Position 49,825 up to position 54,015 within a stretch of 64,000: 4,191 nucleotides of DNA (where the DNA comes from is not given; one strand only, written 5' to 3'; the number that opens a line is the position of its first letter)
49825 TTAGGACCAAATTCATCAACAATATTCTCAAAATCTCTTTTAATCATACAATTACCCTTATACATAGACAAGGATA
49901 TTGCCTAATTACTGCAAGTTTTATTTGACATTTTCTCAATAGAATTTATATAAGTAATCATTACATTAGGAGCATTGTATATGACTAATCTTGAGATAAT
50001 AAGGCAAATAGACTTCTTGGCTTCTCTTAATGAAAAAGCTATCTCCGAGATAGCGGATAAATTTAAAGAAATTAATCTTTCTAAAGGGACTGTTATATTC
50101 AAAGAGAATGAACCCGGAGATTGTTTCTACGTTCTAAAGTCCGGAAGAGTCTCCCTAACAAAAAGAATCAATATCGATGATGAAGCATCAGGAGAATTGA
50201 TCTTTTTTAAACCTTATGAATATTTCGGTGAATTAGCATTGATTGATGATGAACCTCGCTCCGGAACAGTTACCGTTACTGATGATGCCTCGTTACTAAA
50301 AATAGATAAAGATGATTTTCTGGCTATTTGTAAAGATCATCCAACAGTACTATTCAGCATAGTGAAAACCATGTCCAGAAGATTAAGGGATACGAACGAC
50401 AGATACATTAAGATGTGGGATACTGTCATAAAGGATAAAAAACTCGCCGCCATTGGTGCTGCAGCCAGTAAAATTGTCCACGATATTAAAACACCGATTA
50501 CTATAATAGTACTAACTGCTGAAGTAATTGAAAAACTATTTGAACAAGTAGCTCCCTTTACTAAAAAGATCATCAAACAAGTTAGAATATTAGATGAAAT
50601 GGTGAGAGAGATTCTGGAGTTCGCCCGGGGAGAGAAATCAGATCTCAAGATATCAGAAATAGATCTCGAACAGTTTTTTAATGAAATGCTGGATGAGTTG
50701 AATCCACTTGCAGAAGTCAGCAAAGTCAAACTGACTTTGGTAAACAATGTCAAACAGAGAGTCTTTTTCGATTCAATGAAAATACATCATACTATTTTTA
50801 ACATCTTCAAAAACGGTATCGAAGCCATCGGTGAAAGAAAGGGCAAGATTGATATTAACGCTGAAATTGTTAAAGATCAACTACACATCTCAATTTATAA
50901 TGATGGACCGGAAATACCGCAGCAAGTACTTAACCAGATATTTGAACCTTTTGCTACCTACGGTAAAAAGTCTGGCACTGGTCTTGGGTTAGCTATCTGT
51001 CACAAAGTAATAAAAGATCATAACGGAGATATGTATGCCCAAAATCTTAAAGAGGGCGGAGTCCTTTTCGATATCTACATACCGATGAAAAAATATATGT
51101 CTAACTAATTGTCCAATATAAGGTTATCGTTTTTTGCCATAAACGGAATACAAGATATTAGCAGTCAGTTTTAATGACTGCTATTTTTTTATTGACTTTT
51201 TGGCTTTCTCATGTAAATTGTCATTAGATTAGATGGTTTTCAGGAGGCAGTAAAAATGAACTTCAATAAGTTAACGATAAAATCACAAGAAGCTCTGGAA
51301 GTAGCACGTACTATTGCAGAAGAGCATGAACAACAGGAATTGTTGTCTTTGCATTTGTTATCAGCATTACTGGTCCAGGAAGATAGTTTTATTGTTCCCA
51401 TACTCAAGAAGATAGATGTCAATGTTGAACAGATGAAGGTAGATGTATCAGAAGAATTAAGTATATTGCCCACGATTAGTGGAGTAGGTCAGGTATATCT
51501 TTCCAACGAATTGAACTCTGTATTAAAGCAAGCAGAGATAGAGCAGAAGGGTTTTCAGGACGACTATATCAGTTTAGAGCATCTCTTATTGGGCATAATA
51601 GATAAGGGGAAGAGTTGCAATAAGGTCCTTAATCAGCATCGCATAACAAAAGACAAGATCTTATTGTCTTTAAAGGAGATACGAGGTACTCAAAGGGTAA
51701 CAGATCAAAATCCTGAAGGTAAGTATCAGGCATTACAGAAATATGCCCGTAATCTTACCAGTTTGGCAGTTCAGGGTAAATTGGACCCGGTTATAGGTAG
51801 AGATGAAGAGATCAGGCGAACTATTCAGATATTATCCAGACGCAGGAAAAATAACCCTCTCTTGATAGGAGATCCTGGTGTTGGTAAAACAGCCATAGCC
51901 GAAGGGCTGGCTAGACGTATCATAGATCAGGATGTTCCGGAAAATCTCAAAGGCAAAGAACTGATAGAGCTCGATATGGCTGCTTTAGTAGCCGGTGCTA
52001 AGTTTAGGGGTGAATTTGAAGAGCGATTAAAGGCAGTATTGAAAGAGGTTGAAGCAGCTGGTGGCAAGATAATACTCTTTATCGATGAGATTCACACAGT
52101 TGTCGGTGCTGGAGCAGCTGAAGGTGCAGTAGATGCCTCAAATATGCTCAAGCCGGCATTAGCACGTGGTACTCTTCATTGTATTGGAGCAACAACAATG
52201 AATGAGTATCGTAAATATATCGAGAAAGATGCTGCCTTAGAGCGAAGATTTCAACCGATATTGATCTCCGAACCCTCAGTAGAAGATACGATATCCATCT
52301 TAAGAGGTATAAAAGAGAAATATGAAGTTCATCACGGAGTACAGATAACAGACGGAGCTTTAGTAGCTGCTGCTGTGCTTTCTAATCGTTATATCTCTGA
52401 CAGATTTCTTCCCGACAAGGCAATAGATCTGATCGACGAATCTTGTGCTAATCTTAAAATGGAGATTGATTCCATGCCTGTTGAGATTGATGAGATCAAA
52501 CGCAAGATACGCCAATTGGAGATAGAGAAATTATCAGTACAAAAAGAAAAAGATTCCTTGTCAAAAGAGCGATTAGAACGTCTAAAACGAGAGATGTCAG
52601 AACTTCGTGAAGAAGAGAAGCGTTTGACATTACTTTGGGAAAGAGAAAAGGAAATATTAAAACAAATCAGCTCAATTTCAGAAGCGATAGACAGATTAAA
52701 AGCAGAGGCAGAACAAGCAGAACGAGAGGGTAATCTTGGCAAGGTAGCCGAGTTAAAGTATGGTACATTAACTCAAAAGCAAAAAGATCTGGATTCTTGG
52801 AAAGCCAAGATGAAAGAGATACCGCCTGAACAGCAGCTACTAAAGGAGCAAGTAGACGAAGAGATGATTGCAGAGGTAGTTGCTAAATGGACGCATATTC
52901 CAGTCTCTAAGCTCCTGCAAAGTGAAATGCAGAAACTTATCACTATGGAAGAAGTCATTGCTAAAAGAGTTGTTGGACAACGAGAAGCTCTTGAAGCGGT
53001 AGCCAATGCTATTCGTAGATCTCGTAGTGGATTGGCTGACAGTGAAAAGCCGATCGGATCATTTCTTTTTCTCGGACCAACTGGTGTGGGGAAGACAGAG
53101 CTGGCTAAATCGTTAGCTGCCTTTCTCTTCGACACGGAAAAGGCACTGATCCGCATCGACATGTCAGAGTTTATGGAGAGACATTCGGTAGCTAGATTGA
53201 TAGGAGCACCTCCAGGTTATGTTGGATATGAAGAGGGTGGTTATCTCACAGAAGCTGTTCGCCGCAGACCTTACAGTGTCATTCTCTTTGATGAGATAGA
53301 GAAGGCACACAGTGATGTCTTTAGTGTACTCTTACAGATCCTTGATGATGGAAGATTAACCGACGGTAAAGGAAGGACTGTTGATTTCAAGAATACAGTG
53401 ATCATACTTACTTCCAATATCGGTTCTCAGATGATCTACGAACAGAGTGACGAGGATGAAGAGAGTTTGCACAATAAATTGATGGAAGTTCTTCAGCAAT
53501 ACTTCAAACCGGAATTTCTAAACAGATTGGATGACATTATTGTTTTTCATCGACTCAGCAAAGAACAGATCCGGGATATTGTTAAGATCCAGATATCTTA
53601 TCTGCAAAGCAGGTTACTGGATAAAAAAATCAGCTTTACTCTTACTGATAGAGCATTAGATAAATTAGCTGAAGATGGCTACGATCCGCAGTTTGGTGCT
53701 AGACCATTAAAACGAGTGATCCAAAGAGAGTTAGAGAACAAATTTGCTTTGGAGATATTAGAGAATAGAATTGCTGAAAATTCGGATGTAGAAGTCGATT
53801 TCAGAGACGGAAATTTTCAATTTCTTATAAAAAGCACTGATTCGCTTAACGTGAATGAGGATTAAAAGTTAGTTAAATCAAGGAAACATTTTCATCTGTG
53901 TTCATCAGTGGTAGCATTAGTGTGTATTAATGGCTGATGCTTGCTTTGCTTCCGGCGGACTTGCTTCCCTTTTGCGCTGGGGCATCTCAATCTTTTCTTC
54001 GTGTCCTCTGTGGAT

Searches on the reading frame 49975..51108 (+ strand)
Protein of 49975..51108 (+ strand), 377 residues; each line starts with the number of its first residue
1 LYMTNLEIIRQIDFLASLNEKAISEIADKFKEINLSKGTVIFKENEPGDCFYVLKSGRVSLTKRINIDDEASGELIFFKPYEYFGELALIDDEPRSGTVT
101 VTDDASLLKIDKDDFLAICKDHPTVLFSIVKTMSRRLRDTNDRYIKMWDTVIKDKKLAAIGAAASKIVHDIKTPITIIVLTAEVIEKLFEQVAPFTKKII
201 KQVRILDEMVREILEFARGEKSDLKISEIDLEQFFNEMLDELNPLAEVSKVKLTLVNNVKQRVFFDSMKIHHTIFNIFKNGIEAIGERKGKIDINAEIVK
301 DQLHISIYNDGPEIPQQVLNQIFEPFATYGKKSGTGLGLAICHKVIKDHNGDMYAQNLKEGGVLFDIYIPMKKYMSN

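Call 25: search_protein_families(library=ncbifam, proteins=[window:49975-51108:+], max_evalue=0.001)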
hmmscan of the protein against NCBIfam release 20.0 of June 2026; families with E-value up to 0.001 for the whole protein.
window:49975-51108:+ (377 aa): 84 families (the best 25 are shown)
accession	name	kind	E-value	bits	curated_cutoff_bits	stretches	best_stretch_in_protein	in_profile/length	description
NF008468.0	PRK11360.1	equivalog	1.9e-40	138.9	646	1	146-373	382-610/616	two-component system sensor histidine kinase AtoS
NF008312.0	PRK11100.1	equivalog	2.7e-30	105.6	356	1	164-372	260-475/477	two-component system sensor histidine kinase CreC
NF047497.1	HK_LIC_12097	equivalog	4.6e-28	98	500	1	152-371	142-366/367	LIC_12097 family sensor histidine kinase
NF007688.0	PRK10364.1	equivalog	1.3e-27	96.7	479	1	145-372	225-452/460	two-component system sensor histidine kinase ZraS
NF007793.0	PRK10490.1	equivalog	7.3e-27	93.8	1123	1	165-373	669-884/895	two-component system sensor histidine kinase KdpD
NF045900.1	HisKinCpxALeg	equivalog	2.4e-26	92.5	800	1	165-370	236-450/451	two-component system sensor histidine kinase CpxA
NF007007.0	PRK09470.1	equivalog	4.9e-26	91.6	486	1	164-373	249-461/463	envelope stress sensor histidine kinase CpxA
NF033091.0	HK_VanS_ACDEFG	equivalog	2e-25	89.5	400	1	167-370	81-293/293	vancomycin resistance histidine kinase VanS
NF047496.1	HK_LIC11548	equivalog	3.2e-24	85.6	750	1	151-371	351-589/589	LIC_11548 family sensor histidine kinase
NF046044.1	PnpS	equivalog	5.7e-24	84.8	400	1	167-370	177-390/390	two-component system histidine kinase PnpS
NF006800.0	PRK09303.1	equivalog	7.2e-24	84.4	342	1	166-373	157-379/383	histidine kinase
NF007004.0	PRK09467.1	equivalog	1.9e-23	83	415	1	167-372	239-437/440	two-component system sensor histidine kinase EnvZ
NF047794.1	HisKinPtgB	equivalog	1.8e-21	76.1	1000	1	147-356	429-641/656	two-component system sensor histidine kinase PgtB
NF053867.1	SprKinKinDBac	equivalog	2.6e-21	75.7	775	1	155-372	281-498/500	sporulation kinase KinD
TIGR02966.1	phoR_proteo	equivalog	3.8e-21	75.5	334.2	1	166-367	120-331/333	phosphate regulon sensor histidine kinase PhoR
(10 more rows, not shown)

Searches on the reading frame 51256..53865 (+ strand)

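Call 25: search_protein_families(library=ncbifam, proteins=[window:51256-53865:+], max_evalue=0.001)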
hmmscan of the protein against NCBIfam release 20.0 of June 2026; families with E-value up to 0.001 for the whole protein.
window:51256-53865:+ (869 aa): 31 families (the best 25 are shown)
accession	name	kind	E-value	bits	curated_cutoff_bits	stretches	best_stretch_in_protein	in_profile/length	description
TIGR03346.1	chaperone_ClpB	equivalog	0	1317.5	1232.1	1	6-856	1-852/853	ATP-dependent chaperone ClpB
NF008118.0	PRK10865.1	equivalog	0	1074.6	1417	1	1-851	1-850/857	ATP-dependent chaperone ClpB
TIGR03345.1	VI_ClpV1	equivalog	1.3e-251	837.6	884.95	1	8-842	3-843/852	type VI secretion system ATPase TssH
TIGR02639.1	ClpA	equivalog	7.1e-234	778.3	993.15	2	11-446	6-454/734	ATP-dependent Clp protease ATP-binding subunit ClpA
NF033606.1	heat_AAA_ClpK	exception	1.8e-229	764.1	1900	2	499-851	538-900/949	heat shock survival AAA family ATPase ClpK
NF033607.0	disagg_AAA_ClpG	exception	4.1e-228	759.7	1900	2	478-846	497-873/932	AAA family protein disaggregase ClpG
NF008263.0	PRK11034.1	equivalog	1.3e-183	611.9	1350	2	144-425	154-428/758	ATP-dependent Clp protease ATP-binding subunit ClpA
NF003745.1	PRK05342.1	equivalog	1.6e-14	53.6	359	1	729-828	274-378/418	ATP-dependent Clp protease ATP-binding subunit ClpX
NF005304.0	PRK06835.1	equivalog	2.7e-12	46.4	215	1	578-642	161-225/330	ATP-binding protein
TIGR00382.1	clpX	equivalog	1.8e-09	37.1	370.75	0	157-282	79-194/414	ATP-dependent protease ATP-binding subunit ClpX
NF009882.0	PRK13341.1-3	equivalog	1.4e-08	33.4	1197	1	185-320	44-153/734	AAA family ATPase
TIGR03922.1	T7SS_EccA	equivalog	2.2e-08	33.2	466.65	1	196-333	310-443/557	type VII secretion AAA-ATPase EccA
NF047784.1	MadB_ATPase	equivalog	4.8e-08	32.5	475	0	603-638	36-68/298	MadB family AAA-type ATPase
NF001679.0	PRK00440.1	equivalog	6.4e-08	32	303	0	175-231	16-72/322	replication factor C small subunit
NF003229.0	PRK04195.1-5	equivalog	1.9e-07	30.2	280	0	571-682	18-113/413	replication factor C large subunit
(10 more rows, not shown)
